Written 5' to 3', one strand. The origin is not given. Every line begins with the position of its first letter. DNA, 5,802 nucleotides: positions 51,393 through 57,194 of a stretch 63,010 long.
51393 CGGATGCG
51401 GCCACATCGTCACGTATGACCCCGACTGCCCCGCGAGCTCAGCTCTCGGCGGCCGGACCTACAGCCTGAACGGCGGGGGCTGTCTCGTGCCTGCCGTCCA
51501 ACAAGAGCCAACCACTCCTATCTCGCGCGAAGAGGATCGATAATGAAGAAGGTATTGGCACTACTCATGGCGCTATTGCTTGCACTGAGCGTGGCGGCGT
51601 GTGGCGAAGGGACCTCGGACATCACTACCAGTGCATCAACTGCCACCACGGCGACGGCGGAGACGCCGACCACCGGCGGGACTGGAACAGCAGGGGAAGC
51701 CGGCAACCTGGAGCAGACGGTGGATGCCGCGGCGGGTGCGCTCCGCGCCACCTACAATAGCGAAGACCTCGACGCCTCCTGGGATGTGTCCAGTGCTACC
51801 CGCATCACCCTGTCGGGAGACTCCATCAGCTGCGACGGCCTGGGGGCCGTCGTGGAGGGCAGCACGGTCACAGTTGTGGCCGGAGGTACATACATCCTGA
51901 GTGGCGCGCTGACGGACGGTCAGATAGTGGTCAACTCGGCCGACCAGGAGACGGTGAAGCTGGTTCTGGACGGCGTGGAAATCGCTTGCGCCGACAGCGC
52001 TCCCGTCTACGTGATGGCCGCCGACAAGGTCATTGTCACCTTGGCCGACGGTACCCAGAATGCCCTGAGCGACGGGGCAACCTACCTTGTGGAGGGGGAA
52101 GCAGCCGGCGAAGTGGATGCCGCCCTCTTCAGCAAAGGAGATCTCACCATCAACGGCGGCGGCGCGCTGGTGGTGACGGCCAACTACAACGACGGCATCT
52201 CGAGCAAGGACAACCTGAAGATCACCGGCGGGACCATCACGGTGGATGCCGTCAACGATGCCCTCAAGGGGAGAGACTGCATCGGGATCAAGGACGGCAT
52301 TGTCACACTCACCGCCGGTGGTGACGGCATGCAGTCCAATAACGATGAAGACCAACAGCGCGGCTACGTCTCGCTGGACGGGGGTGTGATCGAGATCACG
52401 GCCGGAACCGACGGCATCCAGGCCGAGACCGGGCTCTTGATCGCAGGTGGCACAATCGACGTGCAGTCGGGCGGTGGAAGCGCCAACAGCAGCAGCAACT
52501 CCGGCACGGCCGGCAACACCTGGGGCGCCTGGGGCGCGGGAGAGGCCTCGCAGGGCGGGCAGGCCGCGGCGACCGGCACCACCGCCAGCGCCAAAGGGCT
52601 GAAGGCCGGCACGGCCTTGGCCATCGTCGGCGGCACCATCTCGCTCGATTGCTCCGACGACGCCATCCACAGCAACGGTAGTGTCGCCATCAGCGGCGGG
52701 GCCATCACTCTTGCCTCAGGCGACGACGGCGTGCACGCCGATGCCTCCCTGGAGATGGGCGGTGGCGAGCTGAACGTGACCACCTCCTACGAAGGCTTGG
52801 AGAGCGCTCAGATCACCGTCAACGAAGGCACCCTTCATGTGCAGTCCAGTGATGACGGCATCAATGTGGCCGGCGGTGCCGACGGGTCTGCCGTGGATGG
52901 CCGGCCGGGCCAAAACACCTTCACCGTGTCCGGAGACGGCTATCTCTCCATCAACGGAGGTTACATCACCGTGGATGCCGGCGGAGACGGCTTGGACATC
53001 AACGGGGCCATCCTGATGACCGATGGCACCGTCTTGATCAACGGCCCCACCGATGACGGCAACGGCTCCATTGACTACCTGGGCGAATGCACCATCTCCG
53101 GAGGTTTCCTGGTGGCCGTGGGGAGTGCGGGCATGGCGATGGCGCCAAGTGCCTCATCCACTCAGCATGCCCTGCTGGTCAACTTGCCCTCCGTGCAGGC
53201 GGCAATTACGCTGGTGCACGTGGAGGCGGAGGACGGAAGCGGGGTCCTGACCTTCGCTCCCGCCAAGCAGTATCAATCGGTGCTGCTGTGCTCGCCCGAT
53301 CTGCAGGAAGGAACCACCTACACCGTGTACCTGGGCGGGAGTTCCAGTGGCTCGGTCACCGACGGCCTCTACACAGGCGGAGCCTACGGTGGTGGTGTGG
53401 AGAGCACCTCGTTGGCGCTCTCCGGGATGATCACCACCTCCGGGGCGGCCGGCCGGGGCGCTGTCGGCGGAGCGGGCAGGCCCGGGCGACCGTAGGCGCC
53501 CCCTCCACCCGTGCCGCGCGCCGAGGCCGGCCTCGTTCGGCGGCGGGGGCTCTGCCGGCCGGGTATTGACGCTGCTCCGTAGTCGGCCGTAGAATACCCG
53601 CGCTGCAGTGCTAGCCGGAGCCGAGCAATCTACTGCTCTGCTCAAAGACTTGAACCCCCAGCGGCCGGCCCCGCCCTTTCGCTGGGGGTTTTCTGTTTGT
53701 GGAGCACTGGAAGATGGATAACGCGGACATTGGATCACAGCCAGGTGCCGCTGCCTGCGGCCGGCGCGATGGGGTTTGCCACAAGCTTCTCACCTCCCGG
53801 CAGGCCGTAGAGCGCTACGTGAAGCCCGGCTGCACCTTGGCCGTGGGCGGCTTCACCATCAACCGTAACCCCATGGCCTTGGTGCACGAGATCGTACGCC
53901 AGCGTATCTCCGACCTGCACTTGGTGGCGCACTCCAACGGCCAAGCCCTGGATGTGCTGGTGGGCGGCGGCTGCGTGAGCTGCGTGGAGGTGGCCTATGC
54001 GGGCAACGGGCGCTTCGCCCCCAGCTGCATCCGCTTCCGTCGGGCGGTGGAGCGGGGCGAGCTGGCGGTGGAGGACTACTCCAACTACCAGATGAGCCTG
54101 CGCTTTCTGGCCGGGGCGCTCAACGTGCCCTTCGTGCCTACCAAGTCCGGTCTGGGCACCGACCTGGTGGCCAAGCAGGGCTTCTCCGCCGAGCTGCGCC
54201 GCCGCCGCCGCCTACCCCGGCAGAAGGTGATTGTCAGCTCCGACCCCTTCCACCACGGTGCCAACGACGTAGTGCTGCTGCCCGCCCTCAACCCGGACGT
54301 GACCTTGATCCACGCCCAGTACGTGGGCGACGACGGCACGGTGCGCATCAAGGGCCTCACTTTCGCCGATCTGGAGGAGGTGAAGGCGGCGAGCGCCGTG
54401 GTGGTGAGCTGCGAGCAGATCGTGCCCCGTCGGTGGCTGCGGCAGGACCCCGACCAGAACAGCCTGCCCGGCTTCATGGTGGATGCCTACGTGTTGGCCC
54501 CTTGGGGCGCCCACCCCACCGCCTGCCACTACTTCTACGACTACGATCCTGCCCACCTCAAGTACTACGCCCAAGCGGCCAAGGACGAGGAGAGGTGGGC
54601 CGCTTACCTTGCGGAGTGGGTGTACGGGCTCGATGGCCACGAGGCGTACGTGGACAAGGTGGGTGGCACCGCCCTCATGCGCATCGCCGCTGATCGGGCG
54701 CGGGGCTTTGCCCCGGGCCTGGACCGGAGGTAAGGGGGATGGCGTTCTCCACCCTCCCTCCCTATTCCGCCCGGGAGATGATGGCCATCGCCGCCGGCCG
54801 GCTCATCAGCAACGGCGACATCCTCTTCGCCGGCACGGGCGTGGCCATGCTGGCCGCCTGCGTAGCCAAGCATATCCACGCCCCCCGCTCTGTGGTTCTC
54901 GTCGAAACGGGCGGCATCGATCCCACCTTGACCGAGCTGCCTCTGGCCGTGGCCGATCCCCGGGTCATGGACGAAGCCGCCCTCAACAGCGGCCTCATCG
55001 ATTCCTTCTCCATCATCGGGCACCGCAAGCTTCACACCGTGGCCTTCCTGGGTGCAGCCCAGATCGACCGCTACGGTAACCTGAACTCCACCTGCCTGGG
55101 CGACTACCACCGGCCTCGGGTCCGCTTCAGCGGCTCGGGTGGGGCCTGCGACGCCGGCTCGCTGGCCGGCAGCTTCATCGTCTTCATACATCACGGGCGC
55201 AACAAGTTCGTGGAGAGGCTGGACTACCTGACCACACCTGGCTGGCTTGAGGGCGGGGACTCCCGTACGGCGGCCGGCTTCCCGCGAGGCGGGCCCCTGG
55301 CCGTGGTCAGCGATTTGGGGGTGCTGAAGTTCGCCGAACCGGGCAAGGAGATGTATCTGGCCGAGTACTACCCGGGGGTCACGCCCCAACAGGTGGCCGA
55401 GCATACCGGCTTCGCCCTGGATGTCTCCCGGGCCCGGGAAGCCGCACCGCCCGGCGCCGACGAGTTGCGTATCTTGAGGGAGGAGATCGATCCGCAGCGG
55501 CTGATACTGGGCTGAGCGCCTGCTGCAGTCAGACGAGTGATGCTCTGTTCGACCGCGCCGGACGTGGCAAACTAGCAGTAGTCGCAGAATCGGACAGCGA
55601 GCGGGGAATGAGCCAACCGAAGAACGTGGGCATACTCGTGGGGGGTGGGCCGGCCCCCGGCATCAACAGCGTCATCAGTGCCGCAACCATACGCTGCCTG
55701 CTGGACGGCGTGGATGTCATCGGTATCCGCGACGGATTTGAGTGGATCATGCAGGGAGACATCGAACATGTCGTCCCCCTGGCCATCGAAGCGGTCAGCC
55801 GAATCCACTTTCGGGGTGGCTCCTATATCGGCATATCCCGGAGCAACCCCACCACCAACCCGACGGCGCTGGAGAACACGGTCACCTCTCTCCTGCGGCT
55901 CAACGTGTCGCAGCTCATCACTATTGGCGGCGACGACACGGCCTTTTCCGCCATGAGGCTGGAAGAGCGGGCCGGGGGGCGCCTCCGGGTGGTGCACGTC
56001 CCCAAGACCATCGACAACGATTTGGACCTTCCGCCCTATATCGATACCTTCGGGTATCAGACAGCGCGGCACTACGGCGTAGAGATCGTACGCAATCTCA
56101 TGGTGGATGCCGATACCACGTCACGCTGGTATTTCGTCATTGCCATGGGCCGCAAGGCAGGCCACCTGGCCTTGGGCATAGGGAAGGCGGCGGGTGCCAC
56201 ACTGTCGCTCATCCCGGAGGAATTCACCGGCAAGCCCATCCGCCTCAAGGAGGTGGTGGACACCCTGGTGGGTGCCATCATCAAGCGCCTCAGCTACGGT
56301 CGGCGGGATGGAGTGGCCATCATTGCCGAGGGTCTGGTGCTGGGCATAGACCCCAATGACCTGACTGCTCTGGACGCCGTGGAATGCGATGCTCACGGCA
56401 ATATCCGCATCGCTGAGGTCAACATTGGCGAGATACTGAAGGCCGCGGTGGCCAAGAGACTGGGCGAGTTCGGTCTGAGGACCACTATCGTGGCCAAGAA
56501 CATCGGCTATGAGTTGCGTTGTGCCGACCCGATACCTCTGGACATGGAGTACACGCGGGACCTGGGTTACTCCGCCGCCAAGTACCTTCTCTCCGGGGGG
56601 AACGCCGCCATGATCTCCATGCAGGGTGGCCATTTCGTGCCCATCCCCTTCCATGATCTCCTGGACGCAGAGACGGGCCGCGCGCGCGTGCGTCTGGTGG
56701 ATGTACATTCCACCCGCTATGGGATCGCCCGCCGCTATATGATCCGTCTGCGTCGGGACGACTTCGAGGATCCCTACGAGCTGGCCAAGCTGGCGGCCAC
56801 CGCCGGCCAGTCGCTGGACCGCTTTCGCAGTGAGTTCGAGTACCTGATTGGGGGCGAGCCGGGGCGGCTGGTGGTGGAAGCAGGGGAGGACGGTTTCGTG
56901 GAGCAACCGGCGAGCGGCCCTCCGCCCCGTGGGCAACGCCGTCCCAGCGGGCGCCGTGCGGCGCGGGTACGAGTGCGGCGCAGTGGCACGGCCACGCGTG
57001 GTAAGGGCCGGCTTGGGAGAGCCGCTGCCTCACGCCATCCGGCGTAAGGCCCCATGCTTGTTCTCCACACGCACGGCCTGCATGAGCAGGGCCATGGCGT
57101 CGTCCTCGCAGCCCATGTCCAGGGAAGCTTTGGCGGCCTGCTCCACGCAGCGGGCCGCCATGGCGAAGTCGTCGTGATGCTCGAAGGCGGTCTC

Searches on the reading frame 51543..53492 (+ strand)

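Call 45: search_protein_families(library=pfam, proteins=[window:51543-53492:+], max_evalue=0.00001)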
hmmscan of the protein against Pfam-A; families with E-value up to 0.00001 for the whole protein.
window:51543-53492:+ (650 aa): 1 family
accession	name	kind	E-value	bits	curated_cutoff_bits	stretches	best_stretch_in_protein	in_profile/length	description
PF14262.12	Cthe_2159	-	4.6e-97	324.8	25.8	2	105-396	1-262/262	Carbohydrate-binding domain-containing protein Cthe_2159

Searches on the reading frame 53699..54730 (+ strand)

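Call 45: search_protein_families(library=pfam, proteins=[window:53699-54730:+], max_evalue=0.00001)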
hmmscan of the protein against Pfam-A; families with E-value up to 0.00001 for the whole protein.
window:53699-54730:+ (344 aa): 1 family
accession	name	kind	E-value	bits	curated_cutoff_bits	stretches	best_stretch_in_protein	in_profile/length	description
PF01144.29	CoA_trans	-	1.2e-22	80.8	23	1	34-263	5-213/217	Coenzyme A transferase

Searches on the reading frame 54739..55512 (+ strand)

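Call 45: search_protein_families(library=pfam, proteins=[window:54739-55512:+], max_evalue=0.00001)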
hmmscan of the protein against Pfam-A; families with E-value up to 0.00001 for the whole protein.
window:54739-55512:+ (258 aa): 1 family
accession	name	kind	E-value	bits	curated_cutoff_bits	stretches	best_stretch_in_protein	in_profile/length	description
PF01144.29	CoA_trans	-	8.6e-26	91.1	23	1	13-221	2-216/217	Coenzyme A transferase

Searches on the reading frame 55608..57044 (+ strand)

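Call 45: search_protein_families(library=pfam, proteins=[window:55608-57044:+], max_evalue=0.00001)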
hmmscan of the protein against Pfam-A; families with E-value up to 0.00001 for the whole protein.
window:55608-57044:+ (479 aa): 1 family
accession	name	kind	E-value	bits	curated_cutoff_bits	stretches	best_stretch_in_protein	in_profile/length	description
PF00365.25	PFK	-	1.3e-48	166.2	30.9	1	6-326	1-276/277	Phosphofructokinase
